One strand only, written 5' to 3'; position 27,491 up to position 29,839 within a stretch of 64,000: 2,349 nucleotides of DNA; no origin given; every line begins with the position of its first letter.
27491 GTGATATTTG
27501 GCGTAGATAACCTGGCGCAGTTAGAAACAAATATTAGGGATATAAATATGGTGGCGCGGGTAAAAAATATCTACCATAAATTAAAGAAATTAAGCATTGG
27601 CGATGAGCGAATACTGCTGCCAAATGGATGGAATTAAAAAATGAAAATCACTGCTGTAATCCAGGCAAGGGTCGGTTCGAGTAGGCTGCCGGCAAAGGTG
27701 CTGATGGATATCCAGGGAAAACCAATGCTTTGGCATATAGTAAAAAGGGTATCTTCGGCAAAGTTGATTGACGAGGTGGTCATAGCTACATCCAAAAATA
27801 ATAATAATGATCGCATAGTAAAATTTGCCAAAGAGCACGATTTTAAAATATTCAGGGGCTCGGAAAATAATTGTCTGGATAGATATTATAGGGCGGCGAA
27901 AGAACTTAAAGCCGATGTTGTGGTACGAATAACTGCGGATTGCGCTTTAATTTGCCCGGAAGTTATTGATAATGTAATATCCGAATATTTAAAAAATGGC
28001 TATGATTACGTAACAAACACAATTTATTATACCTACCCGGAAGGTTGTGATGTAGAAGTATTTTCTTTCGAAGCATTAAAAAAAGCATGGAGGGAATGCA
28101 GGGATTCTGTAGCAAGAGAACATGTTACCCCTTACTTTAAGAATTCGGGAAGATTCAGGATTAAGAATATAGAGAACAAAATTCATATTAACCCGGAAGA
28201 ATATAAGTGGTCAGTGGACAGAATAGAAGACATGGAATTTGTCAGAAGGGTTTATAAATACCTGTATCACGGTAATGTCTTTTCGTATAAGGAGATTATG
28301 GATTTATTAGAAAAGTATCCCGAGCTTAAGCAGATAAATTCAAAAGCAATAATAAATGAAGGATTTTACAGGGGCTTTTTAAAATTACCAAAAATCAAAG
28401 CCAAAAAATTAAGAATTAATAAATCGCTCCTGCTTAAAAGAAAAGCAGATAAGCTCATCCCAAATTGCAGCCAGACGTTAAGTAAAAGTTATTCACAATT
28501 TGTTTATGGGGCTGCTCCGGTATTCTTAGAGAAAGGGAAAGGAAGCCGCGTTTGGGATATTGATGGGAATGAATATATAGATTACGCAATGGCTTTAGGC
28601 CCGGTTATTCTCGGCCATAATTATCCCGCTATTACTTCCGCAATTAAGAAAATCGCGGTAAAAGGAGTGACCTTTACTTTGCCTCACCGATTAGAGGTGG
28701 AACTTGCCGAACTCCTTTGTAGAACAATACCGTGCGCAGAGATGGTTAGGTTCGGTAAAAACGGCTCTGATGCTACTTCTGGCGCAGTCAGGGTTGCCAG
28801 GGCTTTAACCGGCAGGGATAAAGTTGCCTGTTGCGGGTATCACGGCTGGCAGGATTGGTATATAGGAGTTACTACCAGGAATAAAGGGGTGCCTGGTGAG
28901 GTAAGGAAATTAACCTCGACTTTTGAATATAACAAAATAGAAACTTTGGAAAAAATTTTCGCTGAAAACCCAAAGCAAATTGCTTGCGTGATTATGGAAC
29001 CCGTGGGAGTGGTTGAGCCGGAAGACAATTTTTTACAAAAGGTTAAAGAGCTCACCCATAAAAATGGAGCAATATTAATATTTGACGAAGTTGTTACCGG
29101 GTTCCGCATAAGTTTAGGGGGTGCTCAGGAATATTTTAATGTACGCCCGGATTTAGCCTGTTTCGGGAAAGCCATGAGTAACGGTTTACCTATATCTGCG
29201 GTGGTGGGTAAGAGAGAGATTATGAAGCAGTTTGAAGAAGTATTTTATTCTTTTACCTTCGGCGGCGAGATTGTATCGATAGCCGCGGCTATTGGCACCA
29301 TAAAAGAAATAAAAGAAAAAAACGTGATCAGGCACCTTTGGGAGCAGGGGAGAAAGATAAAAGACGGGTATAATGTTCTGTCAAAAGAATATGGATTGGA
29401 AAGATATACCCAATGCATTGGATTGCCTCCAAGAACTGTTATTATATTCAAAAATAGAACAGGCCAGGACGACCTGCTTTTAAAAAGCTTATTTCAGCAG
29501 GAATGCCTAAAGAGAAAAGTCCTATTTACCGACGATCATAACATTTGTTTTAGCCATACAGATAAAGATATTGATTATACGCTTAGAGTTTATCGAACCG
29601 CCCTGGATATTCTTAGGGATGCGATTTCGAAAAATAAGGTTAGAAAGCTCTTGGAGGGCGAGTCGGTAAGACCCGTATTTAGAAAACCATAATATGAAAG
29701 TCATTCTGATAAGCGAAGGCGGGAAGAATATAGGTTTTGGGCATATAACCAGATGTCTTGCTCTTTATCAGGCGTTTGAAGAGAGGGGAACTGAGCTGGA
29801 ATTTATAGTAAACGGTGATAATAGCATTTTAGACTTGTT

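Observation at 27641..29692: PseF-like cytidylyltransferase fused to a class III (GSA-aminomutase-like) aminotransferase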

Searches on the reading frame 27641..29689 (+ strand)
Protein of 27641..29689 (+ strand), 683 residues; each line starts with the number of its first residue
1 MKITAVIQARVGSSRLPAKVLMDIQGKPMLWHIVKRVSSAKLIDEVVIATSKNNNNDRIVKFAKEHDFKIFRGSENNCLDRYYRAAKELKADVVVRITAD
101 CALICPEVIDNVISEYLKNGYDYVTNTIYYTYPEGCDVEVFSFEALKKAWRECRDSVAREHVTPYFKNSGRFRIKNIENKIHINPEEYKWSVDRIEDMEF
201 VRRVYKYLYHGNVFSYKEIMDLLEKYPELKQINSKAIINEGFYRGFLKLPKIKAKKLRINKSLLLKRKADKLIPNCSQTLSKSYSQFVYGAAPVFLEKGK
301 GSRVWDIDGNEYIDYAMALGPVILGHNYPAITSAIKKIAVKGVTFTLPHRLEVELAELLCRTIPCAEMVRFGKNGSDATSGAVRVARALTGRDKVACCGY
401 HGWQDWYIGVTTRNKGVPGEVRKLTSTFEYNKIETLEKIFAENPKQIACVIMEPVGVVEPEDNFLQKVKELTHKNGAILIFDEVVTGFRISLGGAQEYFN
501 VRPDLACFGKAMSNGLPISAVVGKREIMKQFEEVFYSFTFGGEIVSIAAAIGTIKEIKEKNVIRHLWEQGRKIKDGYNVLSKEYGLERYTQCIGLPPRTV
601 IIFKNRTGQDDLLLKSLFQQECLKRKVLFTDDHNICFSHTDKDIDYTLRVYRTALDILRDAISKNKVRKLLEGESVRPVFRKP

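Call 3: search_protein_families(library=pfam, proteins=[window:27641-29689:+], max_evalue=0.01)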
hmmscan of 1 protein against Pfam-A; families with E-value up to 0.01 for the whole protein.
window:27641-29689:+ (683 aa): 3 families
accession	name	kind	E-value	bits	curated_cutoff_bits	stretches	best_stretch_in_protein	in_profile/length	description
PF00202.27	Aminotran_3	-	2.1e-54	185.2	30.5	1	292-584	9-333/403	Aminotransferase class-III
PF02348.25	CTP_transf_3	-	1.4e-33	117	22.6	1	5-172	2-168/217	Cytidylyltransferase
PF12804.13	NTP_transf_3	-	7.3e-08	33.2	27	1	18-125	15-120/160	MobA-like NTP transferase domain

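Call 4: search_protein_families(library=ncbifam, proteins=[window:27641-29689:+], max_evalue=0.01)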
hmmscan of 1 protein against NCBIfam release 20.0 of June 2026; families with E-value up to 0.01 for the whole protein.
window:27641-29689:+ (683 aa): 84 families (the best 25 are shown)
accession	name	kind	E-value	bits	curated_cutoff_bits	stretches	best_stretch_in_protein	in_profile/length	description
NF004856.0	PRK06209.1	equivalog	2.8e-130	434.8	486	1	256-682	5-439/450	glutamate-1-semialdehyde 2,1-aminomutase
NF000818.0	PRK00062.1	subfamily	3e-89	299.6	398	1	268-655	12-424/429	glutamate-1-semialdehyde 2,1-aminomutase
TIGR00713.1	hemL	equivalog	5.2e-86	288.9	527.3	1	290-587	28-343/423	glutamate-1-semialdehyde 2,1-aminomutase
NF041362.1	GntE_guanitoxin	equivalog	1.1e-81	274.6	525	1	259-648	5-426/426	guanitoxin biosynthesis PLP-dependent transaminase GntE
NF009055.0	PRK12389.1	equivalog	1.5e-76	257.7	637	1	260-654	4-424/431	glutamate-1-semialdehyde 2,1-aminomutase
NF005993.0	PRK08117.1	subfamily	1.9e-52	178.4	574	2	426-630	185-394/433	aspartate aminotransferase family protein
TIGR00707.1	argD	subfamily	1.8e-47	162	410.05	1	288-584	5-313/381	acetylornithine/succinylornithine family transaminase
NF004426.0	PRK05769.1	equivalog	3.1e-47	161.3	552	2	432-595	204-373/441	acetyl ornithine aminotransferase family protein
NF006368.0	PRK08593.1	equivalog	9.6e-46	156.3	570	2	437-612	198-380/448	aspartate aminotransferase family protein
NF001864.0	PRK00615.1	equivalog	1.2e-45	155.9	706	1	304-566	47-328/433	glutamate-1-semialdehyde aminotransferase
NF006228.0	PRK08360.1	equivalog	1.9e-45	155.3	608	2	433-595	189-358/443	aspartate aminotransferase family protein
NF002874.0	PRK03244.1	equivalog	7.7e-42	143.5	457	1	288-579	21-321/399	acetylornithine transaminase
NF005453.0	PRK07046.1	subfamily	6.8e-40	137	425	1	291-656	56-449/453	transaminase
NF004718.0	PRK06062.1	subfamily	1e-39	136.3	472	1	292-573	38-353/454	hypothetical protein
TIGR00700.1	GABAtrnsam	equivalog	1.3e-39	136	506.65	1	286-576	9-332/420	4-aminobutyrate--2-oxoglutarate transaminase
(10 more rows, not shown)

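Call 8: find_homologous_proteins(query=window:27641-29689:+)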
Query window:27641-29689:+ (683 aa): 7798 proteins with E <= 0.001 among 8000 candidates; the best 120 are listed.
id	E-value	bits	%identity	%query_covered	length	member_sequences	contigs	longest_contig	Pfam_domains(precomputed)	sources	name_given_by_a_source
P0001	0.0e+0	1503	95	100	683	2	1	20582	PF00202.28,PF12804.14,PF02348.26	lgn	-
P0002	0.0e+0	1213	73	100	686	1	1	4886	PF00202.28,PF02348.26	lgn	-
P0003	0.0e+0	1205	73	100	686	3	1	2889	PF00202.28,PF12804.14,PF02348.26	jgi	-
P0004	0.0e+0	1204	74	100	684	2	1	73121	PF00202.28,PF12804.14,PF02348.26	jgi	jgi:glutamate-1-semialdehyde 2,1-aminomutase/spore coat polysaccharide biosynthesis protein SpsF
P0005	0.0e+0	1197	74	100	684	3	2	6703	PF00202.28,PF12804.14,PF02348.26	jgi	-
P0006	0.0e+0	1196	74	100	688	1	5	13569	PF00202.28,PF12804.14,PF02348.26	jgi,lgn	jgi:glutamate-1-semialdehyde-2,1-aminomutase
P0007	0.0e+0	1195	74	100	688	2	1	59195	PF00202.28,PF12804.14,PF02348.26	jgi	jgi:glutamate-1-semialdehyde-2,1-aminomutase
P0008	0.0e+0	1194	73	100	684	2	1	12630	PF00202.28,PF12804.14,PF02348.26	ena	-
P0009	0.0e+0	1193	73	100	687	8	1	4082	PF00202.28,PF12804.14,PF02348.26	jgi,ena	-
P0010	0.0e+0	1192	74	100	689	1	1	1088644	PF00202.28,PF12804.14,PF02348.26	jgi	jgi:glutamate-1-semialdehyde-2,1-aminomutase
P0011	0.0e+0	1191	74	100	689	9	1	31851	PF00202.28,PF12804.14,PF02348.26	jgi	-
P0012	0.0e+0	1188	74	100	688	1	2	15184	PF00202.28,PF12804.14,PF02348.26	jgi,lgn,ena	-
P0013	0.0e+0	1187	73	100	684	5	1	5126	PF00202.28,PF12804.14,PF02348.26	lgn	-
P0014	0.0e+0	1185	74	100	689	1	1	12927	PF00202.28,PF12804.14,PF02348.26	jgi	-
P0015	0.0e+0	1180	73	100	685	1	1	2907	PF00202.28,PF12804.14,PF02348.26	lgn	-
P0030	0.0e+0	1137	69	100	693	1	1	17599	PF00202.28,PF12804.14,PF02348.26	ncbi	-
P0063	0.0e+0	1058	65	100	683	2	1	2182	PF00202.28,PF12804.14,PF02348.26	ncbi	-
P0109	8.1e-284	961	60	99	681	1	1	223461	PF00202.28,PF12804.14,PF02348.26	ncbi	ncbi:MAG: aminotransferase class III-fold pyridoxal phosphate-dependent enzyme [Thermodesulfobacteri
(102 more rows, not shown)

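Call 13: search_solved_structures(query=window:27641-29689:+, max_evalue=1e-10)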
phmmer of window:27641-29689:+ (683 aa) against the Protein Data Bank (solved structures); distinct sequences matched with E-value up to 1e-10: 156 (the best 60 are shown).
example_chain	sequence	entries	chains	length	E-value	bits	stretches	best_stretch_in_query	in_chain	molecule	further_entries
3bs8_A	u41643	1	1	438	2.2e-66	227.7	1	261-650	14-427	Glutamate-1-semialdehyde 2,1-aminomutase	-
3k28_A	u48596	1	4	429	7.6e-65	222.5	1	259-591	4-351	Glutamate-1-semialdehyde 2,1-aminomutase 2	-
3l44_A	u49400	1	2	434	2.4e-64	220.9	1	260-586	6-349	Glutamate-1-semialdehyde 2,1-aminomutase 1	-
3fq8_A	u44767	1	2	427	1.9e-63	217.9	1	268-656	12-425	Glutamate-1-semialdehyde 2,1-aminomutase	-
2hoy_A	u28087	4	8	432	3.2e-63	217.2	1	268-656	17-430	Glutamate-1-semialdehyde 2,1-aminomutase (GSAM) apo-form | Glutamate-1-semialdehyde 2,1-aminomutase (GSAM) pmp-form | Glutamate-1-semialdehyde 2,1-aminomutase (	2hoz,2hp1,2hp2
3fq7_A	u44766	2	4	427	3.6e-63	217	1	268-656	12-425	Glutamate-1-semialdehyde 2,1-aminomutase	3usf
3fqa_A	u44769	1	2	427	3.6e-63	217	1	268-656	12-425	Glutamate-1-semialdehyde 2,1-aminomutase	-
2gsa_A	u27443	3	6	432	6e-63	216.3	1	268-656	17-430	GLUTAMATE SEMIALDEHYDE AMINOTRANSFERASE | PROTEIN (GLUTAMATE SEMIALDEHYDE AMINOTRANSFERASE)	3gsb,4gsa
4e77_A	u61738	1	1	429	3.3e-62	213.8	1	260-586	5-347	Glutamate-1-semialdehyde 2,1-aminomutase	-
6w80_A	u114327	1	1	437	7.5e-62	212.6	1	265-590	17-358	Glutamate-1-semialdehyde 2,1-aminomutase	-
5i92_A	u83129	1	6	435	2.9e-61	210.7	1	263-577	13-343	Glutamate-1-semialdehyde 2,1-aminomutase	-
5hdm_A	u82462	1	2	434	3.7e-61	210.4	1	262-581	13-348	Glutamate-1-semialdehyde 2,1-aminomutase 1, chloroplastic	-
2cfb_A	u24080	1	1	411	1.3e-60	208.6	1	289-656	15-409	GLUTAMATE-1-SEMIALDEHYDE 2,1-AMINOMUTASE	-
2e7u_A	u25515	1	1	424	1.6e-60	208.3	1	288-655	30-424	Glutamate-1-semialdehyde 2,1-aminomutase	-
2epj_A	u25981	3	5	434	7.5e-55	189.5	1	292-577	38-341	Glutamate-1-semialdehyde 2,1-aminomutase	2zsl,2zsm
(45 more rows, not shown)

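Call 22: find_related_loci(query=window:27641-29689:+, collection=genome_contigs, flank=10000)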
Query window:27641-29689:+ (683 aa) in genome_contigs; peptide patterns used: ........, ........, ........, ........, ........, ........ (x = any residue, [..] = any of these).
599 stretches matched a pattern (row limit reached: there are more); 593 encode a relative of the query (tblastn E <= 1e-3); the best 80 are kept; 80 distinct loci.
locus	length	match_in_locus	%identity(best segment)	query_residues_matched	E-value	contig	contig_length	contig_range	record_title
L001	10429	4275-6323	61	2-683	0e+0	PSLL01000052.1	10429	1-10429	MAG: Candidatus Dadabacteria bacterium isolate ERB_12_1 NODE_1871_length_10429_cov_4.656063, whole genome shotgun sequen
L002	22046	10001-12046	60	2-682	0e+0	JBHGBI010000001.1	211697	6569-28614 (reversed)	MAG: Syntrophales bacterium isolate SBS.BIN.13 SBSBIN13_contig_1, whole genome shotgun sequence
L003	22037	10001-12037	58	3-682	0e+0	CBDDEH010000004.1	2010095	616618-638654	MAG: Dehalococcoidia bacterium isolate ab2729b3-5e60-47ca-9461-4bcedbe27f68 genome assembly, contig: contig_4, whole gen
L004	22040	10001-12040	59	3-682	0e+0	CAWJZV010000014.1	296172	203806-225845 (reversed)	MAG: uncultured delta proteobacterium isolate MFD09730.bin.4.339 genome assembly, contig: contig_2147, whole genome shot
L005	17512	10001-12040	56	3-682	0e+0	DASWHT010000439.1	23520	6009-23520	MAG TPA_asm: Candidatus Binatia bacterium isolate SMAG_U2849 k141_263303, whole genome shotgun sequence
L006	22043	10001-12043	50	5-681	0e+0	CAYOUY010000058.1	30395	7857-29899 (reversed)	MAG TPA_asm: uncultured Acidobacteriaceae bacterium isolate SRP140028_co1_86 genome assembly, contig: k141_6985137, whol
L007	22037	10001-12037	51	3-681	0e+0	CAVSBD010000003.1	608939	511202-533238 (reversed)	MAG: uncultured Acidobacteriaceae bacterium isolate MFD05705.bin.1.61 genome assembly, contig: contig_14461, whole genom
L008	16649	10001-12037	51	3-681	0e+0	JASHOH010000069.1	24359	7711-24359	MAG: Candidatus Sulfotelmatobacter sp. isolate JOPF018 JOPF_N04C_contig_51906, whole genome shotgun sequence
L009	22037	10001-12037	50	3-681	0e+0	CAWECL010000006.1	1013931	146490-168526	MAG: uncultured Acidobacteriaceae bacterium isolate MFD04540.bin.1.122 genome assembly, contig: contig_2595, whole genom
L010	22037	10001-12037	50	3-681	0e+0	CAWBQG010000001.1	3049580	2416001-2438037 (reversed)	MAG: uncultured Acidobacteriaceae bacterium isolate MFD01828.bin.1.38 genome assembly, contig: contig_12963, whole genom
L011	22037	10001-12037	50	3-681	0e+0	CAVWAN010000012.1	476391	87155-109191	MAG: uncultured Acidobacteriaceae bacterium isolate MFD03726.bin.2.160 genome assembly, contig: contig_15859, whole geno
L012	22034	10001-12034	49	3-681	0e+0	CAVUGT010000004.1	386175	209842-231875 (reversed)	MAG: Terriglobia bacterium isolate MFD02134.bin.3.166 genome assembly, contig: contig_2059, whole genome shotgun sequenc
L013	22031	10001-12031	50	5-681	0e+0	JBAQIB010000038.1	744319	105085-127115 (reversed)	MAG: Terriglobales bacterium isolate MFD04995_ilm_asm_bin11 k127_71559, whole genome shotgun sequence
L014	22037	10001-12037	50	3-681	0e+0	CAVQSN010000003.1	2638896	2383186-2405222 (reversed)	MAG: uncultured Acidobacteriaceae bacterium isolate MFD00082.bin.1.166 genome assembly, contig: contig_305, whole genome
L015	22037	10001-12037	49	3-681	0e+0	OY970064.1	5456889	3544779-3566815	MAG: uncultured Acidobacteriaceae bacterium isolate MFD06092.bin.c.1 genome assembly, chromosome: 1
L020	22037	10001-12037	47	2-681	0e+0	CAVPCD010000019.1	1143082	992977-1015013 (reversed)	MAG: uncultured Acidobacteriota bacterium isolate MFD10064.bin.1.147 genome assembly, contig: contig_6825, whole genome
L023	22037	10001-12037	46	1-682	0e+0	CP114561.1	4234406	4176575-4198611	MAG: Candidatus Manganitrophus sp. isolate GAC4 chromosome, complete genome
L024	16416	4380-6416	46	1-682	0e+0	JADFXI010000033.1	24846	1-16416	MAG: Nitrospirae bacterium isolate nDJH13bin21 nDJH13_bin21_NODE_33_length_24846_cov_5.181844, whole genome shotgun sequ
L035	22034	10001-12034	40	1-680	1e-179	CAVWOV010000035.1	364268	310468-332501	MAG: uncultured Alphaproteobacteria bacterium isolate MFD00822.bin.1.150 genome assembly, contig: contig_74913, whole ge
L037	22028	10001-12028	42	1-681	4e-178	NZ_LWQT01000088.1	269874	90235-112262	Paramagnetospirillum marisnigri strain SP-1 NODE_5_length_269874_cov_98.5375_ID_2869, whole genome shotgun sequence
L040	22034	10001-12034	48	3-681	0e+0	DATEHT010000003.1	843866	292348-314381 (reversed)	MAG TPA_asm: Terriglobales bacterium isolate SMAG_U8818 k141_327719, whole genome shotgun sequence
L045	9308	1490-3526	42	2-682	9e-168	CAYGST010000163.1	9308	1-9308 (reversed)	MAG TPA_asm: uncultured Planctomycetaceae bacterium isolate ERP117304_co3_185 genome assembly, contig: NODE_10483_length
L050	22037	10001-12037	41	1-681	2e-180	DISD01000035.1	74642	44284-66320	MAG TPA_asm: Rhodospirillaceae bacterium UBA6219 UBA6219_contig_12047, whole genome shotgun sequence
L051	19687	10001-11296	52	250-682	2e-153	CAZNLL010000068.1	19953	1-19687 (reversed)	MAG TPA_asm: uncultured Desulfobacteraceae bacterium isolate binchicken_co334_233 genome assembly, contig: NODE_4639_len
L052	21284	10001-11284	52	253-682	3e-147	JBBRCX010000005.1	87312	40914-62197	MAG: Tepidisphaerales bacterium isolate Co_metawrap_2425 Cmw_2425_k141_6169245_length_87312_cov_14.3097, whole genome sh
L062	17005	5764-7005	50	268-681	2e-139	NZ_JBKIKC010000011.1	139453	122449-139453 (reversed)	Priestia megaterium strain SI1-IITJ assembly_contig_11, whole genome shotgun sequence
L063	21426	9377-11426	49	3-681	1e-171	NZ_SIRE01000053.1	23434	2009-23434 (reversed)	Paenibacillus thalictri strain N2SHLJ1 Scaffold52_1, whole genome shotgun sequence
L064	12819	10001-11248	50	266-681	1e-137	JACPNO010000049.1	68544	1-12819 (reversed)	MAG: Candidatus Solibacter usitatus isolate NC_groundwater_577_Pr5_B-0.1um_61_10 alan_book_18_scaffold_230366, whole gen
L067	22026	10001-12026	50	3-681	1e-173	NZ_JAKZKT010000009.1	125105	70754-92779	Bacillus litorisediminis strain FJAT-47801 Scaffold9, whole genome shotgun sequence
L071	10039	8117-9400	49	254-681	1e-136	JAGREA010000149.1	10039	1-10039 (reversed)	MAG: Rhodobacterales bacterium isolate HKST-UBA117 k127_997557, whole genome shotgun sequence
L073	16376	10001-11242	48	268-681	2e-135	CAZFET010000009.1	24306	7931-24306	MAG TPA_asm: uncultured Burkholderiaceae bacterium isolate binchicken_co232_56 genome assembly, contig: NODE_3808_length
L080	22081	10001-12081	48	3-681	3e-171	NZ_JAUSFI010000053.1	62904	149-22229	MAG: Undibacterium sp. isolate E14_maxbin.296 E14_k141_985407, whole genome shotgun sequence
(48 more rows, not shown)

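Call 25: find_encoding_contigs(protein=P0010, flank=10000, max_places=2)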
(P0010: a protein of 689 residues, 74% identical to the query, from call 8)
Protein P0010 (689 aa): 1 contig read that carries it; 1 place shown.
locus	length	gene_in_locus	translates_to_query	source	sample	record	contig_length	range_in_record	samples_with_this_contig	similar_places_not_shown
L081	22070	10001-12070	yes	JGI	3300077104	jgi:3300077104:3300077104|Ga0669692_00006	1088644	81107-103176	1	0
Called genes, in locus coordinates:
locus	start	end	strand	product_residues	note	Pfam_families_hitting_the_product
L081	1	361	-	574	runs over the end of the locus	PF00070:Pyr_redox (faint), PF00890:FAD_binding_2 (faint), PF01266:DAO, PF01593:Amino_oxidase, PF03486:HI0933_like (faint), PF07992:Pyr_redox_2 (faint), PF12831:FAD_oxidored (weak), PF13450:NAD_binding_8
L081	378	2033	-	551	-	PF01946:Thi4, PF07992:Pyr_redox_2 (faint), PF01266:DAO (weak), PF12831:FAD_oxidored (weak), PF13450:NAD_binding_8, PF01593:Amino_oxidase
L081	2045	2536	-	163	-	PF02036:SCP2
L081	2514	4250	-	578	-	PF00890:FAD_binding_2 (faint), PF01266:DAO (weak), PF01946:Thi4, PF01593:Amino_oxidase (faint), PF13450:NAD_binding_8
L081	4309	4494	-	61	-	-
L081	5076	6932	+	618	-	-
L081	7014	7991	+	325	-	PF01073:3Beta_HSD, PF01370:Epimerase, PF02719:Polysacc_synt_2, PF04321:RmlD_sub_bind, PF05368:NmrA, PF07993:NAD_binding_4, PF16363:GDP_Man_Dehyd, PF13460:NAD_binding_10, +1 more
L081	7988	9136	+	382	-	PF01041:DegT_DnrJ_EryC1, PF00155:Aminotran_1_2, PF01053:Cys_Met_Meta_PP, PF01212:Beta_elim_lyase (weak)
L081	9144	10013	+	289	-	PF00248:Aldo_ket_red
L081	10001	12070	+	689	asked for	PF02348:CTP_transf_3, PF12804:NTP_transf_3, PF00202:Aminotran_3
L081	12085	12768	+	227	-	-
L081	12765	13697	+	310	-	-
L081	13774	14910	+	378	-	PF13489:Methyltransf_23, PF07021:MetW, PF13847:Methyltransf_31 (weak), PF22674:C2185-like_N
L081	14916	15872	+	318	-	PF21360:PylC-like_N, PF02655:ATP-grasp_3, PF13535:ATP-grasp_4, PF15632:ATPgrasp_Ter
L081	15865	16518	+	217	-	PF00702:Hydrolase, PF13419:HAD_2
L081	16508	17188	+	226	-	PF02585:PIG-L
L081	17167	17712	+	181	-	PF13302:Acetyltransf_3, PF13420:Acetyltransf_4, PF00583:Acetyltransf_1, PF13673:Acetyltransf_10 (weak), PF13508:Acetyltransf_7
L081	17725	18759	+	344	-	PF03102:NeuB, PF08666:SAF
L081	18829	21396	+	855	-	-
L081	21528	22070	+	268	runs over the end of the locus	PF18306:LDcluster4, PF03641:Lysine_decarbox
